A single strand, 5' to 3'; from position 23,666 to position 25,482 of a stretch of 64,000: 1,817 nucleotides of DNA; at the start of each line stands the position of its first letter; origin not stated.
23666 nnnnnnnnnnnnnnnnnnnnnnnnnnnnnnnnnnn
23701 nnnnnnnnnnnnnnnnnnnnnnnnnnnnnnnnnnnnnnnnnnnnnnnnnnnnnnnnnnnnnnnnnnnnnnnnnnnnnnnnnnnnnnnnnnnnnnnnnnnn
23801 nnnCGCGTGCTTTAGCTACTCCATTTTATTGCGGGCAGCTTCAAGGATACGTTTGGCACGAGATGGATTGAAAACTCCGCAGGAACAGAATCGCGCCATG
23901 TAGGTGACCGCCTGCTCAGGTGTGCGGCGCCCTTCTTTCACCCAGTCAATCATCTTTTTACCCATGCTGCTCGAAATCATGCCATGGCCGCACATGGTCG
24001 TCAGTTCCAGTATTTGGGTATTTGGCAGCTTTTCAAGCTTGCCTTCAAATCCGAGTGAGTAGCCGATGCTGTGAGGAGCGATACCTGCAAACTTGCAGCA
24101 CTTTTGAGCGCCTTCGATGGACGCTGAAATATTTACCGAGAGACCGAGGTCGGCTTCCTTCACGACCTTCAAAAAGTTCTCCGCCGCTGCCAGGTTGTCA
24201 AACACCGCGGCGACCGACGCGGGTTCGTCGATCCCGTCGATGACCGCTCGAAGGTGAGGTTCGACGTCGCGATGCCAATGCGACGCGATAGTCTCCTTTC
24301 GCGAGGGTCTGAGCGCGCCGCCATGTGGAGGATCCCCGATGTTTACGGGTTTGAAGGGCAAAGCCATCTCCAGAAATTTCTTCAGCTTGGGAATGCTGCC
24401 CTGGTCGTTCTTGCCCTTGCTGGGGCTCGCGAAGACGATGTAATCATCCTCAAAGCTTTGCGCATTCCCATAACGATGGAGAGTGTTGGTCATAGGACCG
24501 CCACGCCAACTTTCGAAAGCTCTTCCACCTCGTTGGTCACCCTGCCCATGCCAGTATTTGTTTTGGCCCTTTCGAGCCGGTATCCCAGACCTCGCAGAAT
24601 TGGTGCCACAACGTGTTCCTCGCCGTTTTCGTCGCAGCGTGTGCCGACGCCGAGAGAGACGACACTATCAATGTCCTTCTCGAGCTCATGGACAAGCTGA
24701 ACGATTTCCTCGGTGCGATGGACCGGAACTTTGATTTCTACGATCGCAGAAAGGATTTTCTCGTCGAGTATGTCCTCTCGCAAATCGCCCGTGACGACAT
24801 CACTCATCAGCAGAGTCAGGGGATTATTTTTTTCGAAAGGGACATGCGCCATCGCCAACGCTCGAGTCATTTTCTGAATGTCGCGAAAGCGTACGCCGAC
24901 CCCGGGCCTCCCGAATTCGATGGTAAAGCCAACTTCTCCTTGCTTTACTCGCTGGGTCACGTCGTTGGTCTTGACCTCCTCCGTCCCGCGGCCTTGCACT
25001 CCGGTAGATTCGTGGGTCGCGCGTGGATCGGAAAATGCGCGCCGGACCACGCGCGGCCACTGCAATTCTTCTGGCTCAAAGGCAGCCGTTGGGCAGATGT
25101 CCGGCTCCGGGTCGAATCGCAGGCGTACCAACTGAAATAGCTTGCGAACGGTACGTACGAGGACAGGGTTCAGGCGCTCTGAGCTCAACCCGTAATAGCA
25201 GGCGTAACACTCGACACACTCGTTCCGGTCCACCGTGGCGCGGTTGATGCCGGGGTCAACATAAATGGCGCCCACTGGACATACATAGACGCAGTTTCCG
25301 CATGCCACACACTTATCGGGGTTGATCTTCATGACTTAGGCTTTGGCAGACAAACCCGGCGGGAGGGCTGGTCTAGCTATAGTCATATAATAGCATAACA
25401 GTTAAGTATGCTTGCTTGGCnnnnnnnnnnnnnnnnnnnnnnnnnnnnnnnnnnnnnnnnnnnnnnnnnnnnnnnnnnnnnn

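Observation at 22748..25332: Translationally coupled operon of an atypical 4Fe-4S protein, a Cys-rich unknown protein and an O-methyltransferase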

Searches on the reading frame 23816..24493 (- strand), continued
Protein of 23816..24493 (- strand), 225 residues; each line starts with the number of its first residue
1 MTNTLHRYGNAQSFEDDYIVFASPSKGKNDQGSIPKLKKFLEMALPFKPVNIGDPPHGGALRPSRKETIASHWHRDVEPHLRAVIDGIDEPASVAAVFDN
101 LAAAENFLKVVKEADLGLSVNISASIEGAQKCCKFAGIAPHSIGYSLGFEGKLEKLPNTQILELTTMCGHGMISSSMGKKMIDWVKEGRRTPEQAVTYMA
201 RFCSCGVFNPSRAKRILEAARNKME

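Call 118: search_protein_families(library=ncbifam, proteins=[L075:7538-8998:+, L075:10391-11569:+, L160:4639-6069:+, L064:7030-8694:+, L064:10658-11920:+, L079:3291-4157:+, L079:5539-6480:+, L079:6528-7694:+, L089:7855-8976:+, L122:5028-6608:+], max_evalue=1e-10)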
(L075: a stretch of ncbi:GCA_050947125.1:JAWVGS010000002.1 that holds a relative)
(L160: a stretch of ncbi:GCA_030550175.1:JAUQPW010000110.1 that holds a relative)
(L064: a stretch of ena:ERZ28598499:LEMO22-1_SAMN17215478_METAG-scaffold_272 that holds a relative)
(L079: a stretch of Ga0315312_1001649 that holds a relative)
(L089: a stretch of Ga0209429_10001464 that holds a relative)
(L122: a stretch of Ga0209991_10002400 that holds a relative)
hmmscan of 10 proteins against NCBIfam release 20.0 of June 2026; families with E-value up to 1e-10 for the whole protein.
L075:7538-8998:+ (486 aa): 1 family
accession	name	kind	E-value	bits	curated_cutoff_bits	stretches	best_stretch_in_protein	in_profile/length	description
TIGR01702.1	CO_DH_cata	equivalog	1.3e-20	73.1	478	0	14-87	7-79/621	anaerobic carbon-monoxide dehydrogenase catalytic subunit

L075:10391-11569:+ (392 aa): 35 families (the best 25 are shown)
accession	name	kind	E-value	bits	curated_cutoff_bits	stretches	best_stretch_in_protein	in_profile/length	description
NF045765.1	PhenlGlyoxDHPadH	equivalog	1.8e-74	251.1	475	1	5-388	6-388/416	NADH-dependent phenylglyoxylate dehydrogenase subunit epsilon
TIGR02374.1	nitri_red_nirB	equivalog_domain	6.2e-53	180.3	578.35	1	4-377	1-373/794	nitrite reductase large subunit NirB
TIGR03385.1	CoA_CoA_reduc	equivalog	7.7e-51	173.2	578.8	1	3-326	1-334/439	CoA-disulfide reductase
NF007123.0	PRK09564.1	equivalog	2.2e-48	165.1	458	1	3-328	2-337/444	CoA-disulfide reductase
NF046103.1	NOXase_Strep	equivalog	6.6e-44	150.6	600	1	3-352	1-358/442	H2O-forming NADH oxidase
NF042949.2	3PPDioc_HcaD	equivalog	4.5e-42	144.2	450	1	3-309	3-309/386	3-phenylpropionate/cinnamic acid dioxygenase ferredoxin--NAD(+) reductase subunit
NF041682.1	ant_diox_AndAa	equivalog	6.8e-40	137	650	1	3-312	5-316/406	anthranilate 1,2-dioxygenase system ferredoxin--NAD(+) reductase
NF003437.0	PRK04965.1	equivalog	9.7e-40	136.7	392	1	3-276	4-276/378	NADH:flavorubredoxin reductase NorW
NF011565.0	PRK14989.1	subfamily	4e-35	121.1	883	1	3-380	5-381/847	nitrite reductase large subunit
NF007286.0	PRK09754.1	equivalog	1.2e-32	113.1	447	1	4-311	6-312/400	phenylpropionate dioxygenase ferredoxin reductase subunit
NF010037.0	PRK13512.1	equivalog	7.9e-28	97.5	394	1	1-324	1-329/438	CoA-disulfide reductase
TIGR02053.1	MerA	equivalog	5.9e-27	94.8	454.45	1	71-307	104-330/465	mercury(II) reductase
TIGR01350.1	lipoamide_DH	equivalog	6.6e-27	94.3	408.8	1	67-312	100-346/461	dihydrolipoyl dehydrogenase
NF004943.0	PRK06292.2-1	equivalog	6.8e-25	87.7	432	1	69-307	101-330/456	dihydrolipoyl dehydrogenase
NF004991.0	PRK06370.1-3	subfamily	5.8e-21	74.6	620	1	85-299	152-367/509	FAD-containing oxidoreductase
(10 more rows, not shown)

L160:4639-6069:+ (476 aa): 5 families
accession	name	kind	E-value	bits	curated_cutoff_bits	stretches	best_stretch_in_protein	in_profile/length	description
TIGR00387.1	glcD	equivalog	1.3e-87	294.4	567.9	1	42-473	1-413/413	glycolate oxidase subunit GlcD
NF008408.0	PRK11230.1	equivalog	4.4e-59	200.3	897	1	42-473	59-470/499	glycolate oxidase subunit GlcD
NF049975.1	2HglutDHaseYdiJ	equivalog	4e-28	97.7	1350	2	40-184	53-199/1018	D-2-hydroxyglutarate dehydrogenase YdiJ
NF008439.0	PRK11282.1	equivalog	1.9e-23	82.9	284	1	48-226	8-185/358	glycolate oxidase subunit GlcE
TIGR01678.1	FAD_lactone_ox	subfamily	6e-11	41.9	396.8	0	41-218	17-185/438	sugar 1,4-lactone oxidase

L064:7030-8694:+ (554 aa): 8 families
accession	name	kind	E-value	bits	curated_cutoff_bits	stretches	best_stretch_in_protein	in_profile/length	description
NF002068.0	PRK00911.1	subfamily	1.9e-220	733.1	644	1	1-554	5-556/559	dihydroxy-acid dehydratase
TIGR00110.1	ilvD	equivalog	1.8e-210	700.1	618.15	1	15-553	2-541/543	dihydroxy-acid dehydratase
NF009103.0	PRK12448.1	equivalog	1.6e-174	581.5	710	2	1-355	4-367/616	dihydroxy-acid dehydratase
NF004784.0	PRK06131.1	subfamily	1.9e-143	478.9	539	1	7-553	18-560/576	dihydroxy-acid dehydratase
NF009559.0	PRK13016.1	equivalog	4.6e-129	431.3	882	1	10-553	21-561/578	L-arabinonate dehydratase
NF009560.0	PRK13017.1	subfamily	3.8e-125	418.4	684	1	14-553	27-575/595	dihydroxy-acid dehydratase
TIGR01196.1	edd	equivalog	1.2e-83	281.4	708.25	1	32-551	65-597/601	phosphogluconate dehydratase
TIGR03432.1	yjhG_yagF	hypoth_equivalog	1e-77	261.7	808.15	2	46-350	82-389/640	YjhG/YagF family D-xylonate dehydratase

L064:10658-11920:+ (420 aa): 1 family
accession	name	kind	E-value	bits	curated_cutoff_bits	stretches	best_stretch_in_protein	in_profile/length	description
NF052515.1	NPN_iso_grp_22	equivalog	5.9e-157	522.6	400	1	10-397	1-390/392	nickel pincer cofactor-dependent isomerase, group 22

L079:3291-4157:+ (288 aa): 2 families
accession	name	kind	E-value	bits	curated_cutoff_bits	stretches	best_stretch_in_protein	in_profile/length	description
NF001452.0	PRK00311.1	subfamily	7.6e-102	340.2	272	1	7-271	2-266/267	3-methyl-2-oxobutanoate hydroxymethyltransferase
TIGR00222.1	panB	equivalog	2.3e-89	299.5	207.55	1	10-271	3-263/264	3-methyl-2-oxobutanoate hydroxymethyltransferase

L079:5539-6480:+ (313 aa): 6 families
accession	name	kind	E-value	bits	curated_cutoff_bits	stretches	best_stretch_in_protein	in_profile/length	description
NF043037.1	ThreonDh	equivalog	1.7e-52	178.7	350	1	22-312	2-294/297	L-threonate dehydrogenase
NF008592.0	PRK11559.1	equivalog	2.5e-49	168.1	397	1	22-309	2-290/296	2-hydroxy-3-oxopropionate reductase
TIGR01505.1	tartro_sem_red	equivalog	3.2e-48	164.4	340.75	1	25-310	2-288/291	2-hydroxy-3-oxopropionate reductase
TIGR01692.1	HIBADH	equivalog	2e-44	152.1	291.6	1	28-305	2-287/288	3-hydroxyisobutyrate dehydrogenase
NF011633.0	PRK15059.1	equivalog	7.3e-30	104.1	451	1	25-310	3-288/292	2-hydroxy-3-oxopropionate reductase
NF012005.0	PRK15461.1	equivalog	3.1e-29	102.1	348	1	24-303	3-284/298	sulfolactaldehyde 3-reductase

L079:6528-7694:+ (388 aa): 3 families
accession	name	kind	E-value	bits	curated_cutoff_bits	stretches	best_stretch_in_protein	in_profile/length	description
NF051886.1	XaaProDiPepCaul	equivalog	7.8e-74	249.1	500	1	11-382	7-396/398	Xaa-Pro dipeptidase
TIGR01224.1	hutI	equivalog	4.6e-18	65.2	298.15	0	192-382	193-377/377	imidazolonepropionase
NF006056.0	PRK08204.1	subfamily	3.6e-14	52.4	391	0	2-68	3-67/449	hypothetical protein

L089:7855-8976:+ (373 aa): 6 families
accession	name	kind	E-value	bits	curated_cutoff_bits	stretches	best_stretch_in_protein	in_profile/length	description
NF006093.0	PRK08245.1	subfamily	4.2e-22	78.7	208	1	157-323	46-195/240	hypothetical protein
NF009399.0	PRK12764.1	equivalog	2.4e-18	66.5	444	1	211-326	344-457/501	fumarylacetoacetate hydrolase family protein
NF006731.0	PRK09262.1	equivalog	2.1e-17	63.4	179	1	211-330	79-195/229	4-carboxy-4-hydroxy-2-oxoadipate aldolase/oxaloacetate decarboxylase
TIGR02798.1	ligK_PcmE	equivalog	6.6e-15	55.3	304.5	1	210-326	72-185/222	4-carboxy-4-hydroxy-2-oxoadipate aldolase/oxaloacetate decarboxylase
NF005442.0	PRK07028.1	equivalog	8.6e-15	54.2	593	1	211-325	287-397/430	bifunctional hexulose-6-phosphate synthase/ribonuclease regulator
NF004850.0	PRK06201.1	subfamily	4.2e-13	49.3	231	1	210-321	77-185/222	hypothetical protein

L122:5028-6608:+ (526 aa): 16 families
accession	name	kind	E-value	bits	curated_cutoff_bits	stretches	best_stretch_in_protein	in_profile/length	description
NF006761.0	PRK09282.1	domain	1.1e-198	661.4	402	1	40-498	3-450/591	pyruvate carboxylase subunit B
TIGR01108.1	oadA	equivalog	2.1e-187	624.1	756.5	1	43-502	1-453/582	sodium-extruding oxaloacetate decarboxylase subunit alpha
NF008985.0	PRK12331.1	equivalog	3e-181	603.2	718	1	40-490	3-445/465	oxaloacetate decarboxylase subunit alpha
NF010644.0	PRK14041.1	equivalog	6.3e-179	595.4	734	1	42-508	4-456/467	pyruvate carboxylase subunit B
NF010643.0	PRK14040.1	subfamily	5.1e-164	547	892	1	37-500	3-464/595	oxaloacetate decarboxylase subunit alpha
NF008984.0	PRK12330.1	equivalog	8.2e-154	513.1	827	1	40-489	5-449/500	methylmalonyl-CoA carboxytransferase subunit 5S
NF010645.0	PRK14042.1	equivalog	2.7e-139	465.6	1182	1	43-488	6-440/596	pyruvate carboxylase subunit B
NF009231.0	PRK12581.1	equivalog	2.9e-138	461.3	954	1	40-491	12-455/468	oxaloacetate decarboxylase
NF009554.0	PRK12999.1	equivalog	2.8e-124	416.2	965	1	29-479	522-982/1147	pyruvate carboxylase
TIGR01235.1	pyruv_carbox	equivalog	7.8e-112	374.7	1114.45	1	29-480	519-980/1143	pyruvate carboxylase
NF006049.0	PRK08195.1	subfamily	7.5e-20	71.2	229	1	196-314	147-267/344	4-hyroxy-2-oxovalerate/4-hydroxy-2-oxopentanoic acid aldolase,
TIGR03217.1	4OH_2_O_val_ald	equivalog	4.7e-19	68.7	286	1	199-330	145-276/334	4-hydroxy-2-oxovalerate aldolase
TIGR02660.1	nifV_homocitr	equivalog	3e-18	66.3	462.9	1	200-317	145-263/365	homocitrate synthase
NF002085.0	PRK00915.1-2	subfamily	2e-17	63.2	517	1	195-316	152-274/504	2-isopropylmalate synthase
TIGR02090.1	LEU1_arch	subfamily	1.8e-15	57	484.75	1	194-310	138-255/363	isopropylmalate/citramalate/homocitrate synthases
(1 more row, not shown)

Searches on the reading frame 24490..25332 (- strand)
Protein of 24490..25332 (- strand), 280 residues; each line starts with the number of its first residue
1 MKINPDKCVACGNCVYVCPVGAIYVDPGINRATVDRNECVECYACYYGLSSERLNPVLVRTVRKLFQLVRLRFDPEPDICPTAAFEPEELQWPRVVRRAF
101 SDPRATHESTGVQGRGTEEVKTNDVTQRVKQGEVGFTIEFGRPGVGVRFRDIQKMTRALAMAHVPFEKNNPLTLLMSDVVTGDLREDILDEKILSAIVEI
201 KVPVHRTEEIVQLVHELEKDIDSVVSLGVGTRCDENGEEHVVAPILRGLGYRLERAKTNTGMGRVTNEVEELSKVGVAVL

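Call 3: search_protein_families(library=pfam, proteins=[window:24490-25332:-], max_evalue=0.01)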
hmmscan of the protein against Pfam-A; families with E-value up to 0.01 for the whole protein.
window:24490-25332:- (280 aa): 11 families
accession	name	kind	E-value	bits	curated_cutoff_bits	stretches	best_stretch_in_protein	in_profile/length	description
PF00037.32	Fer4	-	2.6e-10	40.1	21.1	1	2-24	2-24/24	4Fe-4S binding domain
PF13237.11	Fer4_10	-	6.6e-09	36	25.5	1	1-46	2-49/53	4Fe-4S dicluster domain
PF12838.12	Fer4_7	-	5e-08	33.7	27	1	7-46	1-45/52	4Fe-4S dicluster domain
PF12837.12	Fer4_6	-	2.2e-07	30.9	25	1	2-23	3-24/24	4Fe-4S binding domain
PF12797.12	Fer4_2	-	9.6e-07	28.8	24.5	1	1-20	3-22/22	4Fe-4S binding domain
PF13187.11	Fer4_9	-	4.3e-05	23.9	27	1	7-46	1-44/52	4Fe-4S dicluster domain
PF14697.11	Fer4_21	-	4.8e-05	23.9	35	1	2-23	35-57/59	4Fe-4S dicluster domain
PF13183.11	Fer4_8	-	0.0002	22.3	27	1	5-21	51-67/68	4Fe-4S dicluster domain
PF13484.11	Fer4_16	-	0.0028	18.8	30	0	7-40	1-30/66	4Fe-4S double cluster binding domain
PF12800.12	Fer4_4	-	0.0046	17.6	24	1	5-21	1-17/17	4Fe-4S binding domain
PF13746.11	Fer4_18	-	0.006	17.2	27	0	6-45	59-95/114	4Fe-4S dicluster domain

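Call 4: search_protein_families(library=ncbifam, proteins=[window:24490-25332:-], max_evalue=0.01)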
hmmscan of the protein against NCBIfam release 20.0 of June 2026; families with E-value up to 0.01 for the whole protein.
window:24490-25332:- (280 aa): 40 families (the best 25 are shown)
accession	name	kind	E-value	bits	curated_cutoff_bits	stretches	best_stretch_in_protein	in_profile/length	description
NF040864.1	HgcB_ferredoxin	equivalog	1.1e-07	31.5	99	1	2-46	10-53/93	mercury methylation ferredoxin HgcB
NF058577.1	FdxA_fam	equivalog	3.6e-07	30.3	65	1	6-46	7-45/52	4Fe-4S ferredoxin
NF038196.1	ferrodoxin_EFR1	subfamily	1.5e-06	28.4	75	1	4-47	183-222/242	EFR1 family ferrodoxin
TIGR04395.1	cutC_activ_rSAM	equivalog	2e-06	27.3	360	1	5-54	53-103/309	choline TMA-lyase-activating enzyme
NF043039.1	HgcAB_like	equivalog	2.6e-06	27.3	285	1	2-46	296-341/350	HgcAB-like fusion protein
NF042909.1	FMH_DH_FwdF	exception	4e-06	26.2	375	1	3-46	222-266/336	tungsten-dependent formylmethanofuran dehydrogenase subunit FwdF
NF045874.1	Vhu_polyferre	exception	7.9e-06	24.8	600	1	6-46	128-166/381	F420-non-reducing hydrogenase associated-polyferredoxin VhuB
NF045480.1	FdxA_Actino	equivalog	1.6e-05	25.1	125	1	2-29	34-61/107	ferredoxin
TIGR04041.1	activase_YjjW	hypoth_equivalog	4.5e-05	23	250.2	1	6-47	41-80/276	YjjW family glycine radical enzyme activase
NF043069.1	T4HPD_activ_SAM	equivalog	5.8e-05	22.6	425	1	3-46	48-89/299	trans-4-hydroxy-L-proline dehydratase activase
NF033683.1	di_4Fe-4S_YfhL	equivalog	9.6e-05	22.6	86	1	6-49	7-48/80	YfhL family 4Fe-4S dicluster ferredoxin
NF040770.1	hetero_SS_HdrA2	exception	9.9e-05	20.6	1100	1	2-46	573-615/777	CoB-CoM heterodisulfide reductase HdrA2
NF010367.0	PRK13795.1-2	equivalog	0.00011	20.8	456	1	3-48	533-578/584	hypothetical protein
NF005503.0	PRK07118.1-2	equivalog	0.00012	21.4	252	1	8-45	140-175/292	RnfABCDGE type electron transport complex subunit B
TIGR03294.1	FrhG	equivalog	0.00013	21.8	245.5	1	3-47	171-213/228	coenzyme F420 hydrogenase subunit gamma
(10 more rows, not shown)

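Call 6: find_homologous_proteins(query=window:24490-25332:-)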
Query window:24490-25332:- (280 aa): 5744 proteins with E <= 0.001 among 7529 candidates; the best 120 are listed.
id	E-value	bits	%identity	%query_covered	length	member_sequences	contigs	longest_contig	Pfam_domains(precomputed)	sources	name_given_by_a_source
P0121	4.2e-180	615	98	100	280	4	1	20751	PF12797.13,PF12837.13,PF00037.33,PF12838.13,PF13237.12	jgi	jgi:ferredoxin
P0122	5.9e-164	562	89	100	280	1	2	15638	PF12797.13,PF12837.13,PF00037.33,PF12838.13,PF13237.12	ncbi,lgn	-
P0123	8.5e-163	558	87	100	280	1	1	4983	PF14697.12,PF12797.13,PF12837.13,PF00037.33,PF12838.13,PF13237.12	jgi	jgi:ferredoxin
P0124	1.6e-160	551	87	100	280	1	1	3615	PF12797.13,PF12837.13,PF00037.33,PF12838.13,PF13237.12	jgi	-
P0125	3.3e-160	550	86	100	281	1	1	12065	PF12797.13,PF12837.13,PF00037.33,PF12838.13,PF13237.12,PF13187.12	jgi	jgi:ferredoxin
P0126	1.1e-159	548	85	99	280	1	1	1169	PF12797.13,PF12837.13,PF00037.33,PF12838.13,PF13237.12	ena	-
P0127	1.1e-159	548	85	100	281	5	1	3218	PF12797.13,PF12837.13,PF00037.33,PF12838.13,PF13237.12,PF13187.12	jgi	jgi:ferredoxin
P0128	3.2e-159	547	86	100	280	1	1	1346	PF12838.13,PF13237.12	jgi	-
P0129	1.3e-158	545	85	100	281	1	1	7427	PF12797.13,PF12837.13,PF00037.33,PF12838.13,PF13237.12,PF13187.12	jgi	jgi:ferredoxin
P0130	1.6e-158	544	85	100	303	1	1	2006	PF14697.12,PF12797.13,PF12837.13,PF00037.33,PF12838.13,PF13237.12,PF13183.12,PF13187.12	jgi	jgi:ferredoxin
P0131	2.0e-158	544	85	100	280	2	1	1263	PF14697.12,PF12797.13,PF12837.13,PF00037.33,PF12838.13,PF13237.12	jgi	jgi:ferredoxin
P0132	2.6e-158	544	85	100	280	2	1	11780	PF14697.12,PF12797.13,PF12837.13,PF00037.33,PF12838.13,PF13237.12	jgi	jgi:ferredoxin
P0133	3.7e-158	543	85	100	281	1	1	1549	PF12797.13,PF12837.13,PF00037.33,PF12838.13,PF13237.12,PF13187.12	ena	-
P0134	4.0e-158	543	85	100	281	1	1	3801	PF12797.13,PF12837.13,PF00037.33,PF12838.13,PF13237.12,PF13187.12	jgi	jgi:ferredoxin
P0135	4.3e-158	543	85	100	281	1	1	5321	PF12797.13,PF12837.13,PF00037.33,PF12838.13,PF13237.12,PF13187.12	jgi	jgi:ferredoxin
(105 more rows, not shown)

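Call 8: search_solved_structures(query=window:24490-25332:-, max_evalue=1)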
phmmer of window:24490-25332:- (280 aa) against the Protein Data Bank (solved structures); distinct sequences matched with E-value up to 1: 133 (the best 60 are shown).
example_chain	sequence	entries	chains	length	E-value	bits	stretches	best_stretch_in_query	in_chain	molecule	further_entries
9sw6_H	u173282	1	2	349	2.9e-08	36.8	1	3-47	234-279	Tungsten formylmethanofuran dehydrogenase, subunit F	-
5t5i_F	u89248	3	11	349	1.2e-06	31.5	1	2-27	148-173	Tungsten formylmethanofuran dehydrogenase subunit fwdF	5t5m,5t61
9g03_E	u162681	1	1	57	2.3e-06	30.6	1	3-23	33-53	Ferredoxin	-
5t5i_G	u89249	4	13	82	7.9e-06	28.8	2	2-24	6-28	Tungsten formylmethanofuran dehydrogenase subunit fwdG | Tungsten formylmethanofuran dehydrogenase, subunit G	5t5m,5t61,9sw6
8qby_I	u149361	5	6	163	1.9e-05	27.6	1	3-39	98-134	NADH-quinone oxidoreductase subunit I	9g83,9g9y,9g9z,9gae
8a6t_B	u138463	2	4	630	4.5e-05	26.4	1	2-46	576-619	Electron bifurcating hydrogenase subunit HydB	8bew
7b0n_I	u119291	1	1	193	0.00011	25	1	3-39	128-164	Subunit NUIM of protein NADH:Ubiquinone Oxidoreductase (Complex I)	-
7zm7_I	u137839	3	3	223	0.00013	24.8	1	3-40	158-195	Oxidoreductase-like protein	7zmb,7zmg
9sfi_U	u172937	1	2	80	0.00013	24.8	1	2-27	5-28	4Fe-4S binding protein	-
7p62_I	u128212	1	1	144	0.00018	24.4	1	2-39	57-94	NADH-quinone oxidoreductase subunit I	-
9iho_I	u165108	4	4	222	0.00018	24.3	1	3-39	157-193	NUIM (TYKY) subunit of mitochondrial NADH:ubiquinone oxidoreductase (Complex I)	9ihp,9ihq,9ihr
8rja_F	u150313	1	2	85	0.00019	24.3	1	3-26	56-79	NAD(P)H-quinone oxidoreductase subunit I, chloroplastic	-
7p69_I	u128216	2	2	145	0.0002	24.2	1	2-38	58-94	NADH-quinone oxidoreductase subunit I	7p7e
6gcs_I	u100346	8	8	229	0.0002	24.2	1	3-39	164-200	TYKY SUBUNIT (NUIM) | Subunit NUIM of NADH:Ubiquinone Oxidoreductase (Complex I)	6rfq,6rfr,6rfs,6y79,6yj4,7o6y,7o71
7p61_I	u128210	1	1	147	0.00021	24.2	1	2-38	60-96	NADH-quinone oxidoreductase subunit I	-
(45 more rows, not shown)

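Call 45: predict_structure(alignment_id=A2)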
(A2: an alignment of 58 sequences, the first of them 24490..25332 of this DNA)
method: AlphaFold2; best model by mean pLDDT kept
length: 280 residues; sequences in the alignment: 58
mean_pLDDT: 85.0   pTM: 0.81
mean pLDDT of the five models: 85.0, 84.2, 83.0, 82.7, 81.8
residues with pLDDT >= 90: 155; 70-90: 78; 50-70: 41; < 50: 6
segments of 3 or more residues with pLDDT < 50: none
pLDDT, mean of each block of 10 residues (from residue 1): 91 89 93 95 81 58 74 59 88 94 87 79 80 93 94 98 95 96 98 96 96 97 93 80 92 71 59 53
secondary structure, 60 per line:
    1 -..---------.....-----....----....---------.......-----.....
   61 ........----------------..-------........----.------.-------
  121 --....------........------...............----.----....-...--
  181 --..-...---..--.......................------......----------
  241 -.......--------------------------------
elements in order: H13-17 E23-26 E31-34 H44-50 H56-68 H94-101 H123-126 E133-140 H149-161 H171-174 E176-178 E196-203 H204-218 E225-230 H242-248

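Call 48: fold_search(model_id=the predicted structure, library=pdb)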
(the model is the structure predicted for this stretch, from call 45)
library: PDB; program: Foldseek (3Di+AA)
matches with E <= 10: 1036; with E <= 0.001: 0
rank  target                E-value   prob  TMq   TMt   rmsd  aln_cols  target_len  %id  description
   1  2dt9_A                2.3e-02  0.69  0.19  0.32  11.0       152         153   12  Crystal structure of the regulatory subunit of aspartate kinase from Thermus flavus (released 2007-07-17)
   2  1f46_B                2.8e-02  0.77  0.23  0.40   9.7       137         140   11  THE BACTERIAL CELL-DIVISION PROTEIN ZIPA AND ITS INTERACTION WITH AN FTSZ FRAGMENT REVEALED BY X-RAY CRYSTALLOGRAPHY (released 2001-06-13)
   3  2re1_B                3.2e-02  0.75  0.20  0.35  11.3       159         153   12  Crystal structure of aspartokinase alpha and beta subunits (released 2007-10-09)
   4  2re1_A                5.1e-02  0.72  0.20  0.35  10.1       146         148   12  Crystal structure of aspartokinase alpha and beta subunits (released 2007-10-09)
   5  1s1s_B                5.1e-02  0.60  0.22  0.39   9.7       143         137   12  Crystal Structure of ZipA in complex with indoloquinolizin 10b (released 2005-01-18)
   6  2eky_G                5.5e-02  0.91  0.22  0.55   9.6       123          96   12  Crystal Structure of hypothetical protein MJ1052 from Methanocaldococcus jannaschii (Form 1) (released 2007-10-02)
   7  1y2f                  6.2e-02  0.63  0.23  0.39   8.6       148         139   11  Crystal Structure of ZipA with an inhibitor (released 2005-03-01)
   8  1y2g_A                6.2e-02  0.57  0.22  0.39  10.2       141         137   11  Crystal STructure of ZipA in complex with an inhibitor (released 2005-03-01)
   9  3l7p_D                7.0e-02  0.92  0.21  0.60   8.6       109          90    9  Crystal structure of SMU.1657c, Putative nitrogen regulatory protein PII from streptococcus mutans (released 2010-12-29)
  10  7p4y_A                7.0e-02  0.89  0.21  0.55   8.3       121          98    8  GlnK2 from Methanothermococcus thermolithotrophicus in the apo state at a resolution of 2.3 A (released 2021-10-06)
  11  2kl8_MODEL_1_A        7.0e-02  0.85  0.21  0.56   5.3       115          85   14  Solution NMR Structure of de novo designed ferredoxin-like fold protein, Northeast Structural Genomics Consort (released 2009-07-28)
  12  8gf5_X                7.0e-02  0.57  0.20  0.42  10.9       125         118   11  McrD binds asymmetrically to methyl-coenzyme M reductase improving active site accessibility during assembly (released 2023-06-28)
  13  1f47_B                7.4e-02  0.54  0.23  0.39   9.1       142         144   13  THE BACTERIAL CELL-DIVISION PROTEIN ZIPA AND ITS INTERACTION WITH AN FTSZ FRAGMENT REVEALED BY X-RAY CRYSTALLOGRAPHY (released 2001-06-13)
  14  6yc6_A                7.4e-02  0.51  0.19  0.42  11.5       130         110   13  Structure of C. glutamicum GlnK (released 2021-03-24)
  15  3l7p_E                7.8e-02  0.89  0.20  0.60   7.4       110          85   12  Crystal structure of SMU.1657c, Putative nitrogen regulatory protein PII from streptococcus mutans (released 2010-12-29)
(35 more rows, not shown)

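Call 83: search_dna_similar(query=window:24490-25332:-, collection=plasmids, mode=protein, max_evalue=0.0001, max_rows=20)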
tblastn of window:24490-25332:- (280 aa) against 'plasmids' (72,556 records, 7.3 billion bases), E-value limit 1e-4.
Records with a match: 1; places in all: 1; records where one place covers at least 80% of the query: 0.
Best place of each record, by identity: <60% 1.
By first word of the organism name: Methanobacterium 1.
By predicted mobility (MOB-suite, as given by PLSDB): non-mobilizable 1.
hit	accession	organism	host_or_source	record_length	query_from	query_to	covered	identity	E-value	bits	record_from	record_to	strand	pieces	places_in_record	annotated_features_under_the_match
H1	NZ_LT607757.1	Methanobacterium congolense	-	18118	8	45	14%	55.3%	7e-5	52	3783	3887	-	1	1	phosphoadenosine phosphosulfate reductase family protein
